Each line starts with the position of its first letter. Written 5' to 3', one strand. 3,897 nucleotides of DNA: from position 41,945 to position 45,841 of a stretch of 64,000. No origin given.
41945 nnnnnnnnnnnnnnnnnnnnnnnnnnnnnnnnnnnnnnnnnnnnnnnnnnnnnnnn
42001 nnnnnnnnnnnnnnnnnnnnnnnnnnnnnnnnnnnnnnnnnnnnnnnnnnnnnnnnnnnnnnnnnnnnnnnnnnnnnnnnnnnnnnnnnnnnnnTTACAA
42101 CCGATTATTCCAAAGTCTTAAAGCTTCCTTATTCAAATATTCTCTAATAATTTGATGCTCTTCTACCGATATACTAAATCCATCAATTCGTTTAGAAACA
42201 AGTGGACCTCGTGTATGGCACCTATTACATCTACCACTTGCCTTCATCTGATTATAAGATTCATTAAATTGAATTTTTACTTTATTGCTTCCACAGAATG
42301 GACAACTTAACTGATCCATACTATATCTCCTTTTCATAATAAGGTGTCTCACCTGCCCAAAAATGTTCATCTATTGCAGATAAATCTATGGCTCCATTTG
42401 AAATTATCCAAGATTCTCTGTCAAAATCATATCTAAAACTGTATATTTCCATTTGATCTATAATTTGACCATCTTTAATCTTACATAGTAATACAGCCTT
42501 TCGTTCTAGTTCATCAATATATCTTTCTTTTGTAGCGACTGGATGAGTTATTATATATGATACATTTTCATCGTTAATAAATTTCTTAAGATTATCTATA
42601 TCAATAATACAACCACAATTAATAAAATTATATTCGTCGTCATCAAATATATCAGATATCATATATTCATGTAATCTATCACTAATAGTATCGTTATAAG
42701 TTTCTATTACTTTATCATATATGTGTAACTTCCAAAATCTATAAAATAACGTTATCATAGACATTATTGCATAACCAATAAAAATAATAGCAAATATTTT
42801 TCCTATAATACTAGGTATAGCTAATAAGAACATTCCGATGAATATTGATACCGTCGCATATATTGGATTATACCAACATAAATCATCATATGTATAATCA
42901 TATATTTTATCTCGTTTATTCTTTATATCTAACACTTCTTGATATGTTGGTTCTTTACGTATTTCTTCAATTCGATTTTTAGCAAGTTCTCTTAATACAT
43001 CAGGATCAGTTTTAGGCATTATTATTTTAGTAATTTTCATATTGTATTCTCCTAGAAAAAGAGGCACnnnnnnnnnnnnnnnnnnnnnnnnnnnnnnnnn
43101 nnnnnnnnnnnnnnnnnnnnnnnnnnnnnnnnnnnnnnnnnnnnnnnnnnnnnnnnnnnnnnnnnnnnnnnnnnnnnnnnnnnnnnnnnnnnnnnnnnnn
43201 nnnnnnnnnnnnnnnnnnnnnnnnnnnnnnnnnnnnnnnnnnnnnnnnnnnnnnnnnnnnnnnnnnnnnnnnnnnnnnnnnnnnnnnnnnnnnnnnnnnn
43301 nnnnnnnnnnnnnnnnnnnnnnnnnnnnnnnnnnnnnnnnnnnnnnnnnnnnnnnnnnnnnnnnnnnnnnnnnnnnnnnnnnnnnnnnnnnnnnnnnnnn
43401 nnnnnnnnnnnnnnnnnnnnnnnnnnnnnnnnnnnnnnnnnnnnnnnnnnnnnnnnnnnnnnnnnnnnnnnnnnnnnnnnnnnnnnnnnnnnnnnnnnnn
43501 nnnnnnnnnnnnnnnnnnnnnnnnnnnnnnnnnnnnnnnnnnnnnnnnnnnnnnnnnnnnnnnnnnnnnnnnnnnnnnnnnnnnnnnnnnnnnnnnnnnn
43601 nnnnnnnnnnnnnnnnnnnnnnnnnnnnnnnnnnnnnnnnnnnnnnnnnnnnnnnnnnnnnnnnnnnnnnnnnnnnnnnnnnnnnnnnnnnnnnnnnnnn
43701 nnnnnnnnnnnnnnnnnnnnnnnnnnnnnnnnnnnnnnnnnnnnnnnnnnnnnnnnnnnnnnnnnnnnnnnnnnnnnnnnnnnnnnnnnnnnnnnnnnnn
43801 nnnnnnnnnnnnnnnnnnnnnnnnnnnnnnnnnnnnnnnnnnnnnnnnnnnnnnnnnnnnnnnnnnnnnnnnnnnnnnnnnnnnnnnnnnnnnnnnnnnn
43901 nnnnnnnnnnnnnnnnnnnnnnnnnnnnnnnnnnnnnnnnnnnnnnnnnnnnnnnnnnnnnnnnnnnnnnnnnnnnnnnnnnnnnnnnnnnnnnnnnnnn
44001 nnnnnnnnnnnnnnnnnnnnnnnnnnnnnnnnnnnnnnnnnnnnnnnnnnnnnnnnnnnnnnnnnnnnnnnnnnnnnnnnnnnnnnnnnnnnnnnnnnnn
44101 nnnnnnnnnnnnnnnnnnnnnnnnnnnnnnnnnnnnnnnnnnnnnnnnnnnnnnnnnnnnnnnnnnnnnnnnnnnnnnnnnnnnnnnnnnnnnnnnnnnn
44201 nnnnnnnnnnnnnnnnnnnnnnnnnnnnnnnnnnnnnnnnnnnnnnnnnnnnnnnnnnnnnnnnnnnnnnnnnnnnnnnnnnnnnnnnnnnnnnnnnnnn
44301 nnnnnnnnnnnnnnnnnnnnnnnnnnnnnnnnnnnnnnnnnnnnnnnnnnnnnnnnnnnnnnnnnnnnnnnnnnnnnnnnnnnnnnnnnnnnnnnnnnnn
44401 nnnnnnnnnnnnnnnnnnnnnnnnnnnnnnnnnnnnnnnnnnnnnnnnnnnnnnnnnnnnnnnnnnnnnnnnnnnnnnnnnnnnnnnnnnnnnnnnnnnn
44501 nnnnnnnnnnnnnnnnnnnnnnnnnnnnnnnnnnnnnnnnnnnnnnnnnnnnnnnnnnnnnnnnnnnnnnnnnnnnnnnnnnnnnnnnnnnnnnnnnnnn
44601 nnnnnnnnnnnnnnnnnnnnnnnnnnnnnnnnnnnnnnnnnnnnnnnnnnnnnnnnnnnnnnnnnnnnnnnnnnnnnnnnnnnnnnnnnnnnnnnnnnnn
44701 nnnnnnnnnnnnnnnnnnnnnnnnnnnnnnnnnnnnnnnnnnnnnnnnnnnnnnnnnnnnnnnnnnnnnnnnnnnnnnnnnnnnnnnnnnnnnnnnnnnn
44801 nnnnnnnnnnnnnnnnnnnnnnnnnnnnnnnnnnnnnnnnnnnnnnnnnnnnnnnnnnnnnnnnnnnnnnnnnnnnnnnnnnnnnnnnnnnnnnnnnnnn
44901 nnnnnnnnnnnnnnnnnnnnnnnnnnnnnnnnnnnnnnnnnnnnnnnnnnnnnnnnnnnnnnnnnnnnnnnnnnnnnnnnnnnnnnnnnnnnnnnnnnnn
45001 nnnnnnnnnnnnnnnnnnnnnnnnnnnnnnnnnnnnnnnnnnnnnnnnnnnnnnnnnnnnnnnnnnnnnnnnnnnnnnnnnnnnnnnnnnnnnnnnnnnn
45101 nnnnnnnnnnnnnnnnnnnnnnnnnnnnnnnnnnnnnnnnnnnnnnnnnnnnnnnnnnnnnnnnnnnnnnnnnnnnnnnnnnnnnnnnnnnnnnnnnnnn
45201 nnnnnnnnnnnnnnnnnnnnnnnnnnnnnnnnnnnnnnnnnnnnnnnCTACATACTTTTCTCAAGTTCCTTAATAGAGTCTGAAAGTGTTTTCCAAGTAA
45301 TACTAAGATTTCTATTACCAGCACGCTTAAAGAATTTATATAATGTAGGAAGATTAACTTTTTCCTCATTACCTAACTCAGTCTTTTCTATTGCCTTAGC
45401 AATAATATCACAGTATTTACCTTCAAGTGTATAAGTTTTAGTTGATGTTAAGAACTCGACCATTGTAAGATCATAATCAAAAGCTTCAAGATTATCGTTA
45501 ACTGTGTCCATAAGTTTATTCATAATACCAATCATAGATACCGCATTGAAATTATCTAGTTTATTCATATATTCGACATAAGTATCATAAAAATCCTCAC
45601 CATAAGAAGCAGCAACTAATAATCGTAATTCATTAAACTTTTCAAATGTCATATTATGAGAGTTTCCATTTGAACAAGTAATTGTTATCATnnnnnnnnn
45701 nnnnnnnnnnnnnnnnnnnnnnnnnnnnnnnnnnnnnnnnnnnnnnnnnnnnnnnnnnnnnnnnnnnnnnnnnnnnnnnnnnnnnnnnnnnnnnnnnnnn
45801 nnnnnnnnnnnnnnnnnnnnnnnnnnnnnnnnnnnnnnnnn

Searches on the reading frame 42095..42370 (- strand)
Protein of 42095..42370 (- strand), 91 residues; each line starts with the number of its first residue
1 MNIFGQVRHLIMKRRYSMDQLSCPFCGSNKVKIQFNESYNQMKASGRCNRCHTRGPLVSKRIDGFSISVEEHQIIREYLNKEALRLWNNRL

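Call 3: search_protein_families(library=pfam, proteins=[window:42095-42370:-], max_evalue=0.1)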
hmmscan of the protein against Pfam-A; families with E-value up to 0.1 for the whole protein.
window:42095-42370:- (91 aa): 5 families
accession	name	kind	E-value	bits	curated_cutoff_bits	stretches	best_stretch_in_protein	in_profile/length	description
PF23451.1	Zn_ribbon_PaaD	-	0.0003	20.8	27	1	18-52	12-46/53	PaaD zinc beta ribbon domain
PF14354.12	Lar_restr_allev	-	0.00072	20.2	28.6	1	21-90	4-57/58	Restriction alleviation protein Lar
PF05129.18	Zn_ribbon_Elf1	-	0.0014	19.1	29.8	1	16-54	18-55/79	Transcription elongation factor Elf1 like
PF00684.25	DnaJ_CXXCXGXG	-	0.016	15.9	32.7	1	21-59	16-55/65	DnaJ central domain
PF14522.11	Cytochrome_C7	-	0.025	14.8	24.8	1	19-53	12-49/67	Cytochrome c7 and related cytochrome c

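Call 4: search_protein_families(library=phrogs, proteins=[window:42095-42370:-], max_evalue=0.01)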
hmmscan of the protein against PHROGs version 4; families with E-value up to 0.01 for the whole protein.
window:42095-42370:- (91 aa): 1 family
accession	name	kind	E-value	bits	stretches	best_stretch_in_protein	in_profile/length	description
phrog_599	-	moron, auxiliary metabolic gene and host takeover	4.5e-07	31.3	1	19-90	73-126/262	Lar-like restriction alleviation protein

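Call 47: search_protein_families(library=padloc, proteins=[window:42095-42319:-], max_evalue=0.1)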
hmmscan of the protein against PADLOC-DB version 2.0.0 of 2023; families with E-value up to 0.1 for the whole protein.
window:42095-42319:- (74 aa): 1 family
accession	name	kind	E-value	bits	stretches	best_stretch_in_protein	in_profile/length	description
PDLC05058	PDC-S64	-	0.0027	15.4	1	2-37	206-238/305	-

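Call 48: search_protein_families(library=ncbifam, proteins=[window:42095-42319:-], max_evalue=0.01)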
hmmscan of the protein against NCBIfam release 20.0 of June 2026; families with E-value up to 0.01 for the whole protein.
window:42095-42319:- (74 aa): 2 families
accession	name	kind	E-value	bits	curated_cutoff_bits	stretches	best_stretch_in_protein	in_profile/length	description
TIGR03655.1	anti_R_Lar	subfamily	6.6e-09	35.9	39.6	1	5-74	3-55/55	Lar family restriction alleviation protein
NF011482.0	PRK14892.1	equivalog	0.0092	15.9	109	1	5-36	23-50/101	putative transcription elongation factor Elf1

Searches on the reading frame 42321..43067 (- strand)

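Call 3: search_protein_families(library=pfam, proteins=[window:42321-43067:-], max_evalue=0.1)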
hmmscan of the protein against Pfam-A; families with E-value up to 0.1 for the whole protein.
window:42321-43067:- (248 aa): 1 family
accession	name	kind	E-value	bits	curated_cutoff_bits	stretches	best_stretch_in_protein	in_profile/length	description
PF20990.2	DUF2207_C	-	0.091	12.9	33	0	51-118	122-193/247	Predicted membrane protein (DUF2207) C-terminal domain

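Call 4: search_protein_families(library=phrogs, proteins=[window:42321-43067:-], max_evalue=0.01)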
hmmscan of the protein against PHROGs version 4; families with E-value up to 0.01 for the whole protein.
window:42321-43067:- (248 aa): 0 families

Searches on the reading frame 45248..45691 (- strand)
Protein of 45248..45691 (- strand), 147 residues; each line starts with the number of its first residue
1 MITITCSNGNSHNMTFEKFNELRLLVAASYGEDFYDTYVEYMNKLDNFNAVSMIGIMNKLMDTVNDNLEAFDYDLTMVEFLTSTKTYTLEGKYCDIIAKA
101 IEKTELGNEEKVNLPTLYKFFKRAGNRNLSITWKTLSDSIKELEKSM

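Call 3: search_protein_families(library=pfam, proteins=[window:45248-45691:-], max_evalue=0.1)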
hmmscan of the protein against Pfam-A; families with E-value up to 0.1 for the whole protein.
window:45248-45691:- (147 aa): 1 family
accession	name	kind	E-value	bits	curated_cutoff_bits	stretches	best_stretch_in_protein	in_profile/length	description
PF20234.3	DUF6591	-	0.093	12.9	27.1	0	29-72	155-198/228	Family of unknown function (DUF6591)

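Call 4: search_protein_families(library=phrogs, proteins=[window:45248-45691:-], max_evalue=0.01)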
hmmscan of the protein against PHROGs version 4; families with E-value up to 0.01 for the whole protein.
window:45248-45691:- (147 aa): 0 families

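Call 47: search_protein_families(library=padloc, proteins=[window:45248-45691:-], max_evalue=0.1)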
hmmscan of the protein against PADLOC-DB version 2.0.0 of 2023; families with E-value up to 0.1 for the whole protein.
window:45248-45691:- (147 aa): 0 families

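Call 70: find_homologous_proteins(query=window:45248-45691:-, max_evalue=0.001)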
Query window:45248-45691:- (147 aa): 6 proteins with E <= 0.001 among 15 candidates.
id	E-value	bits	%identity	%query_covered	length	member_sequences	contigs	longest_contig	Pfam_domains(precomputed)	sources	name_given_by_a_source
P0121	2.6e-90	318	100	100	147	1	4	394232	-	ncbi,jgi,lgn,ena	-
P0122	2.5e-80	285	88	100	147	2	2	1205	-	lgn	-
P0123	2.0e-68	247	75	99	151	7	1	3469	-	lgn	-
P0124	6.0e-54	200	61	100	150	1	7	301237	-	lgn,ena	-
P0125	9.3e-54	199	61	100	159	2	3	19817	-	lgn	-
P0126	5.3e-48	181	57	100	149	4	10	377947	-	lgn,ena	-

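Call 71: find_encoding_contigs(protein=P0121, flank=3000, max_places=4)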
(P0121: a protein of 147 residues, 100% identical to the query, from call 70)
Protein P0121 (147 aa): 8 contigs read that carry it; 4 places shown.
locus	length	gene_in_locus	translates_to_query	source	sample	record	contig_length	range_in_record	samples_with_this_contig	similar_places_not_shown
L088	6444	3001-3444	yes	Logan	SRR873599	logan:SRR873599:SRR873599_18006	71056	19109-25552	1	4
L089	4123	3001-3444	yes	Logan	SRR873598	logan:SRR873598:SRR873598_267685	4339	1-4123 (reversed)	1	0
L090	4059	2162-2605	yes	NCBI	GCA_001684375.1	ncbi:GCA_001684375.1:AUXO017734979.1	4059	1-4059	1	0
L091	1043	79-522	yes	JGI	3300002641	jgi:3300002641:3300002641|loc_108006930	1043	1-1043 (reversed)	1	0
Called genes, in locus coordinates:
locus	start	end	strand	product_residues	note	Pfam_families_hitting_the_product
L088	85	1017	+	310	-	PF06067:DUF932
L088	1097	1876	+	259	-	-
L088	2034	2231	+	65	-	-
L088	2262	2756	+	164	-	PF10686:YAcAr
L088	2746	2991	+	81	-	-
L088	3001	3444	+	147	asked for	-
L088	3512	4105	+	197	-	-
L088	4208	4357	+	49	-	-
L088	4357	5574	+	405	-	PF17767:NAPRTase_N, PF04095:NAPRTase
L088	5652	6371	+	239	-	-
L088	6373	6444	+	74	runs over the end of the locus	PF14354:Lar_restr_allev (faint)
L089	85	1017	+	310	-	PF06067:DUF932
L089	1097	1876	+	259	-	-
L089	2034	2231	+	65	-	-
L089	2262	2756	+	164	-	PF10686:YAcAr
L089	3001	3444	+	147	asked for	-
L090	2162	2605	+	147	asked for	-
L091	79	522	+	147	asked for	-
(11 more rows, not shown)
